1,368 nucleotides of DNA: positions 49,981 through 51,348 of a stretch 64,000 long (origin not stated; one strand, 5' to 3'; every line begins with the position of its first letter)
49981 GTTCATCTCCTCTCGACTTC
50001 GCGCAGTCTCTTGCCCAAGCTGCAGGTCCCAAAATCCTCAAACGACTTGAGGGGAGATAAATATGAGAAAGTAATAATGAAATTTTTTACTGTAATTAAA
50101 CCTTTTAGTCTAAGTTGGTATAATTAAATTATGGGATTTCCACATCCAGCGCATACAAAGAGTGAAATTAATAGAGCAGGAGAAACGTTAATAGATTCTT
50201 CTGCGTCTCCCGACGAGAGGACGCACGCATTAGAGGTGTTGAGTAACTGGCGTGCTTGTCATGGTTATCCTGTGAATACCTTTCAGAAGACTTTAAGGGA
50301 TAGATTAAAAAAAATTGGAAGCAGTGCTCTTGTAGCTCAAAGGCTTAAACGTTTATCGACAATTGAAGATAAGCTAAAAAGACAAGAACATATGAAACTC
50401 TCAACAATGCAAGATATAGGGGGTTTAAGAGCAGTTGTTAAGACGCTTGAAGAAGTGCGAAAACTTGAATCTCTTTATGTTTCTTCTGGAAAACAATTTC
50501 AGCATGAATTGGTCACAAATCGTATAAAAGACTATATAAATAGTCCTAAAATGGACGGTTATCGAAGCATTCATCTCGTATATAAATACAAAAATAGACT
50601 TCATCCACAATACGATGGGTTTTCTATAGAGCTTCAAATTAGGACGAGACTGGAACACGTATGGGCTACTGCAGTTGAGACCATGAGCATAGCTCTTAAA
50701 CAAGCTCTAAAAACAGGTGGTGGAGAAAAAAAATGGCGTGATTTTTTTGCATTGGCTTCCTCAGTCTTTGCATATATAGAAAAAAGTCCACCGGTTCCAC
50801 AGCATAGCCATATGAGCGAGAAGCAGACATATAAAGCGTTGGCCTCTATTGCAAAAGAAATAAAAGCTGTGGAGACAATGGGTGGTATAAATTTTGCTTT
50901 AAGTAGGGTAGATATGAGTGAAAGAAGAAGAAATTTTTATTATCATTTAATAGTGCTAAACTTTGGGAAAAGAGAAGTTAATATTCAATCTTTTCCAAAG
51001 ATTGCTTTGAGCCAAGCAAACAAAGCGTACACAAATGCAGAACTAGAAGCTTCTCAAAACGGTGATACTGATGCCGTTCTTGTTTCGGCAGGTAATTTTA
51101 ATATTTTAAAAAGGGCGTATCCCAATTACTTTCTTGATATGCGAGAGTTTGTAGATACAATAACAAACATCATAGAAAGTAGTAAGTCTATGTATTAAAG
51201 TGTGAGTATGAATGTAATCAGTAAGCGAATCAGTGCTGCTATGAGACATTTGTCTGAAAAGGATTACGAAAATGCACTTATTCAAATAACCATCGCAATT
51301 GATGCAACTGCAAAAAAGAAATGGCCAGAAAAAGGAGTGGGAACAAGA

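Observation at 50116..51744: Stand-alone RelA/SpoT-fold synthetase coupled to a HEPN-like partner: candidate undescribed toxin/abortive-infection pair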

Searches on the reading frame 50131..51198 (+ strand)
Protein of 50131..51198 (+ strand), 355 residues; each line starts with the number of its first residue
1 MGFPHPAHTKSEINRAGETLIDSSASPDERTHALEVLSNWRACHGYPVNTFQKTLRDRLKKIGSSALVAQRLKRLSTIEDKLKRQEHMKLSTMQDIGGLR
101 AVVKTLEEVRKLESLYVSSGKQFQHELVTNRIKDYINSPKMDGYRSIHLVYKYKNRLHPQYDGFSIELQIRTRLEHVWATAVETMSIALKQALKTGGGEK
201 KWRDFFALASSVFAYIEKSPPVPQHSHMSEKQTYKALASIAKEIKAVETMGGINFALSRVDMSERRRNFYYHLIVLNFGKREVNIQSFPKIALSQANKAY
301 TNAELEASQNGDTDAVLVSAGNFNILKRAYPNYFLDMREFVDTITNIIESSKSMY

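Call 3: search_protein_families(library=pfam, proteins=[window:50131-51198:+], max_evalue=0.1)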
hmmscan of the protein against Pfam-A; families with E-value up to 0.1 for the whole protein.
window:50131-51198:+ (355 aa): 2 families
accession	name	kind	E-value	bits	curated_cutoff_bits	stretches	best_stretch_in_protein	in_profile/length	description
PF04607.23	RelA_SpoT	-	7.3e-18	65.3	27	1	70-180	1-99/113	Region found in RelA / SpoT proteins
PF20321.3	DUF6616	-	0.024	15.4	27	0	216-283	5-72/111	Family of unknown function (DUF6616)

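Call 4: search_protein_families(library=padloc, proteins=[window:50131-51198:+], max_evalue=0.1)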
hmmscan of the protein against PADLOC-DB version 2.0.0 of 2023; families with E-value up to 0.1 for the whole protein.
window:50131-51198:+ (355 aa): 1 family
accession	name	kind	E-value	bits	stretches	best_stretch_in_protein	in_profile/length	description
PDLC04999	PDC-S33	-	3.4e-121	402.9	1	1-349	1-343/349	-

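Call 5: search_protein_families(library=ncbifam, proteins=[window:50131-51198:+], max_evalue=0.1)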
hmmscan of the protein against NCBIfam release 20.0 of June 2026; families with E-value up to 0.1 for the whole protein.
window:50131-51198:+ (355 aa): 4 families
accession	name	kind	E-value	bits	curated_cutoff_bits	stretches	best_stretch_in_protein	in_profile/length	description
NF053588.1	GTPPhKinYjbM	equivalog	3.9e-14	52.9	320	1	64-185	36-155/201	GTP diphosphokinase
TIGR00691.1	spoT_relA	subfamily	3.8e-12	45.4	499.2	1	34-176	174-303/687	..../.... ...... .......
NF008124.0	PRK10872.1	equivalog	1.5e-08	33.7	728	1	27-197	208-365/744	GTP diphosphokinase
NF008303.0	PRK11092.1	equivalog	1.4e-07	30.1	947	1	48-173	213-325/702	bifunctional GTP diphosphokinase/guanosine-3',5'-bis pyrophosphate 3'-pyrophosphohydrolase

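Call 25: find_related_loci(query=window:50131-51198:+, collection=genome_contigs, flank=6000)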
Query window:50131-51198:+ (355 aa) in genome_contigs; peptide patterns used: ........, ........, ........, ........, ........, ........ (x = any residue, [..] = any of these).
106 stretches matched a pattern; 32 encode a relative of the query (tblastn E <= 1e-3); 32 distinct loci.
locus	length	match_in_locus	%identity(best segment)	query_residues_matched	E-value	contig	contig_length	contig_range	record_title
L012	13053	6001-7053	54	1-354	2e-126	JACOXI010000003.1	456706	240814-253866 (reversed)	MAG: Candidatus Daviesbacteria bacterium isolate NC_groundwater_149_Ag_S-0.1um_39_14 S4_GD2017_2_S1_scaffold_3, whole ge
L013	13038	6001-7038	46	1-349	7e-108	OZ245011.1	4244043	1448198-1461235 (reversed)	MAG: Nitrospinaceae bacterium isolate 04370925-b84a-440d-9222-898c7f7ce6c7 genome assembly, chromosome: 1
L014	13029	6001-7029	50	1-348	3e-106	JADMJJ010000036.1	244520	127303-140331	MAG: Burkholderiaceae bacterium isolate MAG_28 NODE_65_length_244520_cov_60.347277, whole genome shotgun sequence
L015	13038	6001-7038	48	1-352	2e-106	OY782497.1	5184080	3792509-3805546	MAG: Myxococcota bacterium isolate 0c961c99-2a7e-4543-b017-306f11f6fc1d genome assembly, chromosome: 1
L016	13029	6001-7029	49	1-350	3e-106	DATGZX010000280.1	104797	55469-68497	MAG TPA_asm: Gemmataceae bacterium isolate SMAG_U10675 k141_28988, whole genome shotgun sequence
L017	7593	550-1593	49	1-353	4e-105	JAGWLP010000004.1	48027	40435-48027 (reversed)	MAG: Gammaproteobacteria bacterium isolate REEB188 contig-150_1087, whole genome shotgun sequence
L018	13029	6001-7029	47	1-348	2e-104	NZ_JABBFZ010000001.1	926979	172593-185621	Paraburkholderia antibiotica strain G-4-1-8 contig1, whole genome shotgun sequence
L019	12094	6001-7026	46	1-348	1e-103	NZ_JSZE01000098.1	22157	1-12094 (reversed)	Xanthomonas cannabis pv. cannabis strain NCPPB 2877 contig_98, whole genome shotgun sequence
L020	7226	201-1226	47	1-348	2e-103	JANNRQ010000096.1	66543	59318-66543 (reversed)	MAG: Gemmatimonadota bacterium isolate SOY_31_metabat_339_sub SOY_31_k141_1839203, whole genome shotgun sequence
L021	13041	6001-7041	49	1-352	3e-102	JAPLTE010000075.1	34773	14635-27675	MAG: Verrucomicrobia bacterium isolate LacPavin_0818_WC40_MAG_59_38 LacPavin_0818_WC40_scaffold_46430, whole genome shot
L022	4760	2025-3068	48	1-353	4e-102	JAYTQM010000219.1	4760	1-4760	MAG: Planctomyces sp. isolate GFS_4656 GFS_4656_218, whole genome shotgun sequence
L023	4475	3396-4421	48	1-347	5e-101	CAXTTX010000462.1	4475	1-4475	MAG TPA_asm: uncultured Verrucomicrobiales bacterium isolate public_SRR11456921_metawrap_bin.17 genome assembly, contig:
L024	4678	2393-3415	47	1-347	4e-98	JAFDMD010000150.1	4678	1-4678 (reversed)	MAG: Deltaproteobacteria bacterium isolate WB1_Bin_16 WB1_Bin_16_scaffold_63189, whole genome shotgun sequence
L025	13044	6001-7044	46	1-352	5e-97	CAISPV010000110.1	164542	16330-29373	MAG: uncultured Desulfobulbaceae bacterium isolate MJ-2014_bin-0326 genome assembly, contig: bin-0326:110/124, whole gen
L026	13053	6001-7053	45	1-351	7e-95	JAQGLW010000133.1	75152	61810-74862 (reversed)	MAG: Herminiimonas sp. isolate RYN_545 scaffold_163230, whole genome shotgun sequence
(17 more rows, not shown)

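Call 30: search_solved_structures(query=window:50131-51198:+, max_evalue=1, show_alignments=2)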
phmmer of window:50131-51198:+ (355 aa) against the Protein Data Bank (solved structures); distinct sequences matched with E-value up to 1: 20.
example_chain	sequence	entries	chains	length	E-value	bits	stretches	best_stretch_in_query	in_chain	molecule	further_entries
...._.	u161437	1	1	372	3.9e-33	118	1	8-342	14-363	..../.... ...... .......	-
7ztb_A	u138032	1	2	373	3.9e-33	118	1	8-342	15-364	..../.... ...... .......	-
5f2v_V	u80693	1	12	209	8.2e-09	38.1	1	67-185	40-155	GTP pyrophosphokinase YjbM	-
5ded_D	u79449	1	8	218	8.9e-09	38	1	67-185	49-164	GTP pyrophosphokinase YjbM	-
5dec_A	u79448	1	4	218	9.1e-09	38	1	67-185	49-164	GTP pyrophosphokinase YjbM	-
6ewz_A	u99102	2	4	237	1.5e-08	37.2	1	70-209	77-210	GTP pyrophosphokinase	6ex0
6fgj_A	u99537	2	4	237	1.8e-08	37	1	70-207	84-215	GTP pyrophosphokinase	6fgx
3l9d_A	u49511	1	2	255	3.9e-08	35.9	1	63-185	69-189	Putative GTP pyrophosphokinase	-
9s6k_B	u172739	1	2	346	5.8e-08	35.3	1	49-179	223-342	GTP pyrophosphokinase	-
2be3_A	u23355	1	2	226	8.8e-08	34.7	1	65-185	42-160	GTP pyrophosphokinase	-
6fgk_A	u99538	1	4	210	1e-07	34.5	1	71-182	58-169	GTP pyrophosphokinase YwaC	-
5iqr_8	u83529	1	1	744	8.2e-05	25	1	32-217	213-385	GTP pyrophosphokinase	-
5kps_A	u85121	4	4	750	8.3e-05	24.9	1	32-217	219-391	GTP pyrophosphokinase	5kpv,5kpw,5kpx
5l3p_z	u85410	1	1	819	9.8e-05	24.7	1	33-217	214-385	GTP pyrophosphokinase,GTP pyrophosphokinase,GTP pyrophosphokinase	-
1vj7_A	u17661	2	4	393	0.023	16.9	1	77-176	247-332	Bifunctional RELA/SPOT | Bifunctional (p)ppGpp synthase/hydrolase RelA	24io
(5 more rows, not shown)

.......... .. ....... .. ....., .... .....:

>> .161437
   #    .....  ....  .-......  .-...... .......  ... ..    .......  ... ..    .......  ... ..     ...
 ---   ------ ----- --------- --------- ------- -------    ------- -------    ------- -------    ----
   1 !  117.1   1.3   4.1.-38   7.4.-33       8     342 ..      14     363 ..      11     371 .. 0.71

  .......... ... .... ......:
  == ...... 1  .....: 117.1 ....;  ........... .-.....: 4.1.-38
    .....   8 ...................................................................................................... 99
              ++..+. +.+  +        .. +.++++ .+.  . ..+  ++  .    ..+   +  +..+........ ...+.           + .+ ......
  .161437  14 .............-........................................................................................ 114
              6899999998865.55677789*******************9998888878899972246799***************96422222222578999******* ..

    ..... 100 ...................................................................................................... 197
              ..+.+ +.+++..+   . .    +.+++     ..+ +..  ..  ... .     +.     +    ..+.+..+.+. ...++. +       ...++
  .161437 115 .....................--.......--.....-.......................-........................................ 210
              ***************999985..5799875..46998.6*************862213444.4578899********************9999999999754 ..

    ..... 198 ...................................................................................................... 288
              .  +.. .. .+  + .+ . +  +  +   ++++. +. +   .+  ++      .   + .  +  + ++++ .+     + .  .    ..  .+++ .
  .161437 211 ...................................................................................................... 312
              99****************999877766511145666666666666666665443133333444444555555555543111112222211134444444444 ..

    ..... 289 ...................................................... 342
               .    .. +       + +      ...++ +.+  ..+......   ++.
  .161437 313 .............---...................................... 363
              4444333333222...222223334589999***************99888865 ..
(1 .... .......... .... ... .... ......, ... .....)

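Call 44: find_homologous_proteins(query=window:50131-51198:+, max_evalue=1e-10)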
Query window:50131-51198:+ (355 aa): 3094 proteins with E <= 1e-10 among 7882 candidates; the best 120 are listed.
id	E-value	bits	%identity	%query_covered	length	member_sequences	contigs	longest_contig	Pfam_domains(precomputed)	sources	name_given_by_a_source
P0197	8.7e-233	789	100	100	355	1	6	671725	PF04607.24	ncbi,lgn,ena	-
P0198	2.7e-173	593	75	100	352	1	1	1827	PF04607.24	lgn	-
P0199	7.1e-168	576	72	100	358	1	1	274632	PF04607.24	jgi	jgi:hypothetical protein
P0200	1.0e-154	532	67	100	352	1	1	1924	PF04607.24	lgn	-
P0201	3.2e-153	528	67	99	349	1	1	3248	PF04607.24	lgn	-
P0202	1.6e-117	410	56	98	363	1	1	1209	PF04607.24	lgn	-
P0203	2.5e-117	410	54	100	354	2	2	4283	PF04607.24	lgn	-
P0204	8.5e-115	401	53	100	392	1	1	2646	PF04607.24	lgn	-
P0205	1.4e-114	401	56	98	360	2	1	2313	PF04607.24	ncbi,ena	-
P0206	1.7e-113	397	55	100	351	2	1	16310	PF04607.24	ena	-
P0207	1.4e-112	394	53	100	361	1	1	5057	PF04607.24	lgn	-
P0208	4.4e-109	382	52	99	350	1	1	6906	PF04607.24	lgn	-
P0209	1.0e-107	378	51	99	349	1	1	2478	PF04607.24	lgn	-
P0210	4.1e-107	376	52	98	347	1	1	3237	PF04607.24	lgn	-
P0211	1.7e-106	374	50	100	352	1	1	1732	PF04607.24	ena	-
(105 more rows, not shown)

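Call 46: find_encoding_contigs(protein=P0199, flank=6000, max_places=2)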
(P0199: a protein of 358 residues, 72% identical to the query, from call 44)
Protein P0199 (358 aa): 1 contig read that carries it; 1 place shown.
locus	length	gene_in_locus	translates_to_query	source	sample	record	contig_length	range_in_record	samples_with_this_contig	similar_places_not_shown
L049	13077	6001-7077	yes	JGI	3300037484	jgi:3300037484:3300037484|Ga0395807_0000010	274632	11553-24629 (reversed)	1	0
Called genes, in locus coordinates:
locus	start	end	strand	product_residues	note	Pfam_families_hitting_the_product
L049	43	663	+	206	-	-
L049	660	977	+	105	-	PF18895:T4SS_pilin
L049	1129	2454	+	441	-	PF00696:AA_kinase, PF02353:CMAS (weak), PF07021:MetW (weak), PF13489:Methyltransf_23, PF08241:Methyltransf_11, PF08242:Methyltransf_12, PF13649:Methyltransf_25, PF13847:Methyltransf_31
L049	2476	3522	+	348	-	PF02463:SMC_N, PF13175:AAA_15 (weak), PF13476:AAA_23, PF13304:AAA_21 (faint)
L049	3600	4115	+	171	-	-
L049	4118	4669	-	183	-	PF00156:Pribosyltran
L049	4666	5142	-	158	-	PF20603:Bact_hydrolase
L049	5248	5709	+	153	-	-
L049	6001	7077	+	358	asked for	PF04607:RelA_SpoT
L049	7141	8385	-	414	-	PF00817:IMS, PF11799:IMS_C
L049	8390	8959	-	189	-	PF00717:Peptidase_S24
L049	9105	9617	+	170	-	PF21088:MS_channel_1st, PF00924:MS_channel_2nd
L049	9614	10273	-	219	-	PF00149:Metallophos, PF12850:Metallophos_2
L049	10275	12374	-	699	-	PF00009:GTP_EFTU, PF22042:EF-G_D2, PF03144:GTP_EFTU_D2, PF14492:EFG_III, PF16658:RF3_C (faint), PF03764:EFG_IV, PF00679:EFG_C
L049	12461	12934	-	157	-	PF00177:Ribosomal_S7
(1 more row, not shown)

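Call 47: find_encoding_contigs(protein=P0201, flank=6000, max_places=2)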
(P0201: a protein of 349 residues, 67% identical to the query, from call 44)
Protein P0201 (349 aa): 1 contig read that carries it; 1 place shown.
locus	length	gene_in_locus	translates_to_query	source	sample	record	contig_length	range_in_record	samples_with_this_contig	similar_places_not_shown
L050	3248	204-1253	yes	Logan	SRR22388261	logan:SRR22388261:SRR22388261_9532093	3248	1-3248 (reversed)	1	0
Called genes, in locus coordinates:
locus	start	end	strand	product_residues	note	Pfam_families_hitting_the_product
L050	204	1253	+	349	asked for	PF04607:RelA_SpoT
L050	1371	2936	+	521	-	PF01555:N6_N4_Mtase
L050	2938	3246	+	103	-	?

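Call 57: search_protein_families(library=phrogs, proteins=[window:50131-51198:+], max_evalue=0.01)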
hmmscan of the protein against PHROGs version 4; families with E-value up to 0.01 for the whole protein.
window:50131-51198:+ (355 aa): 3 families
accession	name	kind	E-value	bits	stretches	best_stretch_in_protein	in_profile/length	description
phrog_4773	-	unknown function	4.4e-105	352.6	1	6-347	9-348/353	-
phrog_9640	-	unknown function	9.3e-08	32.7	1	68-182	43-164/365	-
phrog_32462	-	unknown function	0.0029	17.7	1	69-183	50-168/330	-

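Call 60: predict_structure(alignment_id=A4)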
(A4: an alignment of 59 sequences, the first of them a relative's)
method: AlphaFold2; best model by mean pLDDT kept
length: 355 residues; sequences in the alignment: 59
mean_pLDDT: 90.7   pTM: 0.88
mean pLDDT of the five models: 90.7, 90.6, 90.4, 89.1, 89.0
residues with pLDDT >= 90: 239; 70-90: 97; 50-70: 19; < 50: 0
segments of 3 or more residues with pLDDT < 50: none
pLDDT, mean of each block of 10 residues (from residue 1): 88 97 95 93 92 92 86 89 94 92 96 91 86 96 97 94 95 96 90 87 98 98 98 98 97 71 65 88 88 88 85 86 85 90 97 87
secondary structure, 60 per line:
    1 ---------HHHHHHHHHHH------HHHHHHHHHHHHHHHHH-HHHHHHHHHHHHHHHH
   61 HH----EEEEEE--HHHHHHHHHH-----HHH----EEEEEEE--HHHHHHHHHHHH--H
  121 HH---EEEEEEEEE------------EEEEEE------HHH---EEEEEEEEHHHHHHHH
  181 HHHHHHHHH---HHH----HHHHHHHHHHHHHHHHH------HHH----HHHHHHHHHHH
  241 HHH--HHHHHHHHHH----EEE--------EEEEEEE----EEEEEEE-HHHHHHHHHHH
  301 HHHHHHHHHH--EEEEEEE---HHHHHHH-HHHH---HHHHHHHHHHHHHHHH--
elements in order: H10-20 H27-43 H45-62 E67-72 H75-84 E97-103 H106-117 E126-134 E147-152 E165-172 H173-189 H200-216 H230-243 H246-255 E260-262 E271-277 E282-288 H290-310 E313-319 H323-329 H331-334 H338-353

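Call 65: fold_search(model_id=the predicted structure, library=pdb)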
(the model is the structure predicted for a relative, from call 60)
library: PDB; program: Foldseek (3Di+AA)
matches with E <= 10: 275; with E <= 0.001: 62
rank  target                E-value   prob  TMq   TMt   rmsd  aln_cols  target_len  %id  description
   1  7ztb_B                3.8e-20  1.00  0.67  0.69   9.8       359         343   28  Structure of the Salmonella tRNA pyrophosphokinase CapRel (released 2022-11-23)
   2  7ztb_A                2.1e-19  1.00  0.64  0.66   9.5       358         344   29  Structure of the Salmonella tRNA pyrophosphokinase CapRel (released 2022-11-23)
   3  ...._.                3.9e-19  1.00  0.66  0.68  10.7       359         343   28  Structure of Salmonella CapRel bound to Bas11 Gp54 (released 2024-11-06)
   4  6fgk_D                9.7e-08  1.00  0.42  0.77   2.9       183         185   21  Crystal structure of the small alarmone synthethase 2 from Bacillus subtilis (released 2018-02-07)
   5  6ex0_B                1.1e-07  1.00  0.35  0.59   9.2       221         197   21  Crystal structure of RelP (SAS2) from Staphylococcus aureus bound to pppGpp in the post-catalytic state (released 2018-01-24)
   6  6fgk_A                2.0e-07  1.00  0.42  0.77   3.0       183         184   21  Crystal structure of the small alarmone synthethase 2 from Bacillus subtilis (released 2018-02-07)
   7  6fgx_A                3.3e-07  1.00  0.39  0.67   3.9       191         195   24  Crystal structure of the small alarmone synthethase 2 from Staphylococcus aureus bound to AMPCPP (released 2018-02-07)
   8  5dec_B                4.1e-07  1.00  0.39  0.69   3.5       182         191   26  Crystal structure of the small alarmone synthetase 1 from Bacillus subtilis (released 2015-10-28)
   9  6ewz_A                4.1e-07  1.00  0.41  0.67   4.6       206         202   25  Crystal structure of RelP (SAS2) from Staphylococcus aureus bound to AMPCPP and GTP in the pre-catalytic state (released 2018-01-24)
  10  6ewz_B                4.1e-07  1.00  0.36  0.60   9.0       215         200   22  Crystal structure of RelP (SAS2) from Staphylococcus aureus bound to AMPCPP and GTP in the pre-catalytic state (released 2018-01-24)
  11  6fgx_B                4.8e-07  1.00  0.34  0.59   9.1       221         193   20  Crystal structure of the small alarmone synthethase 2 from Staphylococcus aureus bound to AMPCPP (released 2018-02-07)
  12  2be3_A                6.9e-07  1.00  0.39  0.64   3.7       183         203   22  Structure of a GTP Pyrophosphokinase Family Protein from Streptococcus pneumoniae (released 2005-12-06)
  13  6fgj_A                6.9e-07  1.00  0.42  0.70   3.8       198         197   25  Crystal structure of the small alarmone synthethase 2 from Staphylococcus aureus (released 2018-02-07)
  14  6fgk_B                7.2e-07  1.00  0.41  0.75   3.3       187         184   21  Crystal structure of the small alarmone synthethase 2 from Bacillus subtilis (released 2018-02-07)
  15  6ex0_A                7.6e-07  1.00  0.39  0.67   3.5       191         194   24  Crystal structure of RelP (SAS2) from Staphylococcus aureus bound to pppGpp in the post-catalytic state (released 2018-01-24)
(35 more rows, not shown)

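Call 72: find_encoding_contigs(protein=P0198, flank=3000, max_places=2)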
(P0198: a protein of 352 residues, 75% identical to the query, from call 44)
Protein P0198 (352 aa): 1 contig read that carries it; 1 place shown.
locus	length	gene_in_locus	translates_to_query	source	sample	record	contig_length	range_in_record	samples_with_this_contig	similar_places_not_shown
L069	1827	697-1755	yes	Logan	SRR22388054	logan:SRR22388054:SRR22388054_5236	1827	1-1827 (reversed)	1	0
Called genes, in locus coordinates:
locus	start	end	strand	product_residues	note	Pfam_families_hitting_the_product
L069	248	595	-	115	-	-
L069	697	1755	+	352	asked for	PF04607:RelA_SpoT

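Call 73: find_encoding_contigs(protein=P0200, flank=3000, max_places=2)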
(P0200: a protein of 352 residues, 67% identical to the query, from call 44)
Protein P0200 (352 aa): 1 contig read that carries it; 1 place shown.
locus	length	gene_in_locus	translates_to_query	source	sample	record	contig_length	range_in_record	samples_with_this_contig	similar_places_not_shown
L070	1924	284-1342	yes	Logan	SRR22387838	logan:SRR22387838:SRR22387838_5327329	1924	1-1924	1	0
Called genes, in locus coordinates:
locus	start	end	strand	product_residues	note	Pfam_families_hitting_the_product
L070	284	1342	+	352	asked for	PF04607:RelA_SpoT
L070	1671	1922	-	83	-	?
